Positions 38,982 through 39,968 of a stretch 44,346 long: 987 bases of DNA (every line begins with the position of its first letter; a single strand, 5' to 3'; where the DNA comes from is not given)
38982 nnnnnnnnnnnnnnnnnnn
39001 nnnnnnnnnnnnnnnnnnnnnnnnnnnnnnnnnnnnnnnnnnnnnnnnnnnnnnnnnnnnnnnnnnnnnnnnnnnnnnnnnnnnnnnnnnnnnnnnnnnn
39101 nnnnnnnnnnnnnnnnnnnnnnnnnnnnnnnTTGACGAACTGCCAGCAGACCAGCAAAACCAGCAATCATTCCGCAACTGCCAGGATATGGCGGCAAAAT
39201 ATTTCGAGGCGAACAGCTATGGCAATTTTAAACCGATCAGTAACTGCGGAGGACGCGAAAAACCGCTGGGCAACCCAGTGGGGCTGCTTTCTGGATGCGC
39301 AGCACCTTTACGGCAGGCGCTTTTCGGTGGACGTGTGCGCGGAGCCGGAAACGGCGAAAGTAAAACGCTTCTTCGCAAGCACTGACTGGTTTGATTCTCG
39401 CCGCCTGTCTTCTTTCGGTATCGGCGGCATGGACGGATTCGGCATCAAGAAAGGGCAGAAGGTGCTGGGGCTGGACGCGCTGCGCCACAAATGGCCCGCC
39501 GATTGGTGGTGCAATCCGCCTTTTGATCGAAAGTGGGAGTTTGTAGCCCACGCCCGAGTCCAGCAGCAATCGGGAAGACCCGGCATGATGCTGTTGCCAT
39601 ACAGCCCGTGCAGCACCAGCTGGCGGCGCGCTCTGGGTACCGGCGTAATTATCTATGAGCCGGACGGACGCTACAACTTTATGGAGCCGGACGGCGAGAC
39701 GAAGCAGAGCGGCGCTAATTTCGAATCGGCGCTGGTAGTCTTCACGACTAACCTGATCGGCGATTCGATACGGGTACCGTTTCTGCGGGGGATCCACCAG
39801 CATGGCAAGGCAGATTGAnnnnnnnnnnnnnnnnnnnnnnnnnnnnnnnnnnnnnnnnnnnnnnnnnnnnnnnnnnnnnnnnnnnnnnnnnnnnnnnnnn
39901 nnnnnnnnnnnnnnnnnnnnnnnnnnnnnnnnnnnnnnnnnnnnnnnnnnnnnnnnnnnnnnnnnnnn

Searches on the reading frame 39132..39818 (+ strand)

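Call 58: search_protein_families(library=phrogs, proteins=[window:39132-39818:+], max_evalue=0.00001)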
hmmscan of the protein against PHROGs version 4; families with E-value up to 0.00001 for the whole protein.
window:39132-39818:+ (228 aa): 1 family
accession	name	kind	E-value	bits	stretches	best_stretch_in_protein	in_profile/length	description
phrog_111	-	other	6.1e-35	122.5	1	21-210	42-207/345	DNA methyltransferase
